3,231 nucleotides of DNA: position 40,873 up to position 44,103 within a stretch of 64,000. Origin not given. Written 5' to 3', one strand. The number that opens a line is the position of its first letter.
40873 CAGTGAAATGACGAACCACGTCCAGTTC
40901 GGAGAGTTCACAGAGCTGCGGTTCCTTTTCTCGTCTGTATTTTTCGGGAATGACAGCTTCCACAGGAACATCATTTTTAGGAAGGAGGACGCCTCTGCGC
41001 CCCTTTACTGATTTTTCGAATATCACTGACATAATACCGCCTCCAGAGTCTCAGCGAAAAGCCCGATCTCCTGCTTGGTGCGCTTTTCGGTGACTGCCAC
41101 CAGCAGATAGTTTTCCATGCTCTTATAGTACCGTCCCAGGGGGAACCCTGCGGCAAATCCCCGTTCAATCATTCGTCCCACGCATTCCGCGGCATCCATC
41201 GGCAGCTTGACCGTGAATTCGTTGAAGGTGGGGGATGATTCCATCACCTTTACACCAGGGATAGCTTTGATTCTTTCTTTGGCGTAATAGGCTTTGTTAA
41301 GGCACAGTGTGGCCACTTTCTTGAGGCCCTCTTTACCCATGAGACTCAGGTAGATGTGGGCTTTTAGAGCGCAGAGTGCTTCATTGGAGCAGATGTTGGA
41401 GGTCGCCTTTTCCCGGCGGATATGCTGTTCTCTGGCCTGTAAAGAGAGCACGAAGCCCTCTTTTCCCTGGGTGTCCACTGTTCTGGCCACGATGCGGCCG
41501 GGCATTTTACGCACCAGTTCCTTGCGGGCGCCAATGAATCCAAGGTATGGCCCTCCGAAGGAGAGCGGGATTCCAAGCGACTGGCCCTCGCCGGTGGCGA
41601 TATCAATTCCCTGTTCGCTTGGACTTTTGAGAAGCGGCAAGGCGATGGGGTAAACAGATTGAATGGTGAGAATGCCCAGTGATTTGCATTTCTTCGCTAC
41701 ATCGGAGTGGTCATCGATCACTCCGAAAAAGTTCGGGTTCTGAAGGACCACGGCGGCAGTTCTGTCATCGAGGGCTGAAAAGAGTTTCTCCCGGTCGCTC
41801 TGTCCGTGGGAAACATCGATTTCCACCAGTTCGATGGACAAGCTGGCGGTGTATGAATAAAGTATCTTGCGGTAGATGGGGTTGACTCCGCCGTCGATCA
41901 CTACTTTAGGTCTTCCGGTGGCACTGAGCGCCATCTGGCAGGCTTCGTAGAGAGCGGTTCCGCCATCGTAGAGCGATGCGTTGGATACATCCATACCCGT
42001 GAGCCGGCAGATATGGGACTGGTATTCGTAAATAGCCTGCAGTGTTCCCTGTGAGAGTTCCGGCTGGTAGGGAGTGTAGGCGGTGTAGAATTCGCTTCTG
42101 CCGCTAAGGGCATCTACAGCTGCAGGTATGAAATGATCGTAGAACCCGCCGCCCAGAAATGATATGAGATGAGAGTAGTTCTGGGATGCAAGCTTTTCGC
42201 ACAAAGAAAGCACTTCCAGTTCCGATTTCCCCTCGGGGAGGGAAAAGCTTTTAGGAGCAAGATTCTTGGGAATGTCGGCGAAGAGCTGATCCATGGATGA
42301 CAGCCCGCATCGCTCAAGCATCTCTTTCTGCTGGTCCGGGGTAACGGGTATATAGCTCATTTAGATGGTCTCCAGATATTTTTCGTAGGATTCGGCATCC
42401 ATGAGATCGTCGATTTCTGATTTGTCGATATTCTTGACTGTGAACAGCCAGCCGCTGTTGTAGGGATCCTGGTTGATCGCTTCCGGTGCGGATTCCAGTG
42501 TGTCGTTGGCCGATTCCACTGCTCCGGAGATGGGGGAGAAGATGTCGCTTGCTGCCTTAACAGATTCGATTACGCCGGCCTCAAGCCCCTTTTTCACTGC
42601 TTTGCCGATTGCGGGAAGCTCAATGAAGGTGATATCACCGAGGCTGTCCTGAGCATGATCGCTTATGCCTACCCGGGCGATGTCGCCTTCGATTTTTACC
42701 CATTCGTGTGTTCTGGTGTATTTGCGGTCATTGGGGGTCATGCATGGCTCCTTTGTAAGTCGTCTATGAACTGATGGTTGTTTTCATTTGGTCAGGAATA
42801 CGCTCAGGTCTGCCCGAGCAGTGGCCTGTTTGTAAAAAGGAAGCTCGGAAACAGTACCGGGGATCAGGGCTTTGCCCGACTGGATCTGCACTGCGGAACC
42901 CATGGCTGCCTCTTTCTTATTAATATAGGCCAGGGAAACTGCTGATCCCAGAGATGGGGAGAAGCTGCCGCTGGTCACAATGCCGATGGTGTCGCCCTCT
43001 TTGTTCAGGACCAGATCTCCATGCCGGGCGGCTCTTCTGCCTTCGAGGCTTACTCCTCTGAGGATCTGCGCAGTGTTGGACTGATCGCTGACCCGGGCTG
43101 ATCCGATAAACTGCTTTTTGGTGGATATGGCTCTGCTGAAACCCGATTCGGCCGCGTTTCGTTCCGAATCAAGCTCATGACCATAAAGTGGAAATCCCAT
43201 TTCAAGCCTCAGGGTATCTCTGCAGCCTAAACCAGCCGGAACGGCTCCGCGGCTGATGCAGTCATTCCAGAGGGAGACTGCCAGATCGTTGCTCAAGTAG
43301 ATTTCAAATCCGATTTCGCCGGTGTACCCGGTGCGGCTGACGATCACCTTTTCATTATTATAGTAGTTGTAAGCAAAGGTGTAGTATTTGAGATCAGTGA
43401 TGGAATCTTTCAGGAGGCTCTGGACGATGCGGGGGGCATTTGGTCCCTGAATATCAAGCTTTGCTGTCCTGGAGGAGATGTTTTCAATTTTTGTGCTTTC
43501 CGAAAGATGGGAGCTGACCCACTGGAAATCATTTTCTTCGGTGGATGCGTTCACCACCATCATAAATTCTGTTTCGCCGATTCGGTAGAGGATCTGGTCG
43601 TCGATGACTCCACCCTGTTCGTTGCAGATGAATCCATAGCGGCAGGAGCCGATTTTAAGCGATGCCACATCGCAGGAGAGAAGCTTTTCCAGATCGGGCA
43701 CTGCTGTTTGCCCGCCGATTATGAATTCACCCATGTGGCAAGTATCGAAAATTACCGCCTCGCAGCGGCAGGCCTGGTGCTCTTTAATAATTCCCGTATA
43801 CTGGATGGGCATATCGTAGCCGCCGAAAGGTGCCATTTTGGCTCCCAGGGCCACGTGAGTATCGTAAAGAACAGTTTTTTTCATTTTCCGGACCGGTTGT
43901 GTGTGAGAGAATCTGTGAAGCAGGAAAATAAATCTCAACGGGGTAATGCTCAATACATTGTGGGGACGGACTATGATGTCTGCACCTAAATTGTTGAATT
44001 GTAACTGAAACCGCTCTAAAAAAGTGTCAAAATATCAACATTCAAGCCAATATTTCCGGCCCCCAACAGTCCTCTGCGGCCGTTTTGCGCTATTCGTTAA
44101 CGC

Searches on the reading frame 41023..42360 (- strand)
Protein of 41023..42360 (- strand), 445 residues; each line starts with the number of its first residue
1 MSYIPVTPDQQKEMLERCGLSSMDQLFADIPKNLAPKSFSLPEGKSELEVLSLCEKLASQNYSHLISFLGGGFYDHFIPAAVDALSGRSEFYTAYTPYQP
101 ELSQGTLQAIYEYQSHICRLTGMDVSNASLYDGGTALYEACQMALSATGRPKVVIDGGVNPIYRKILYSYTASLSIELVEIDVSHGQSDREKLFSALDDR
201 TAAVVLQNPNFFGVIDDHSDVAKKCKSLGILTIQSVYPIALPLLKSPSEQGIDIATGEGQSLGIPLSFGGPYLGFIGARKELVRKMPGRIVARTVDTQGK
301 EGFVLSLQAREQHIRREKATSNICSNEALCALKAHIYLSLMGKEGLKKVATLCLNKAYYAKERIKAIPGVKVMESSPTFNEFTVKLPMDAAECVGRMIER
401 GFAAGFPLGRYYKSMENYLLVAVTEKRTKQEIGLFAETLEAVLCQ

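Call 11: search_protein_families(library=pfam, proteins=[window:41023-42360:-])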
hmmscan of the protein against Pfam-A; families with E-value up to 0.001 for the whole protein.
window:41023-42360:- (445 aa): 1 family
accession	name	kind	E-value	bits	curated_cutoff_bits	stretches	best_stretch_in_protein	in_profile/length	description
PF02347.22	GDC-P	-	6.5e-122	407.9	26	1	2-433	2-423/429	Glycine cleavage system P-protein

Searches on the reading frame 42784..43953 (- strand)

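Call 11: search_protein_families(library=pfam, proteins=[window:42784-43953:-])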
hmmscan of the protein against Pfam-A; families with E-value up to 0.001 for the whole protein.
window:42784-43953:- (389 aa): 2 families
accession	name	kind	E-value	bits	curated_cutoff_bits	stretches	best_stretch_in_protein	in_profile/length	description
PF01571.26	GCV_T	-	2.1e-80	270.1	25.6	1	29-273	1-253/255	Aminomethyltransferase folate-binding domain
PF08669.17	GCV_T_C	-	6.6e-17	61.6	25.9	1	300-375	5-80/80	Glycine cleavage T-protein C-terminal barrel domain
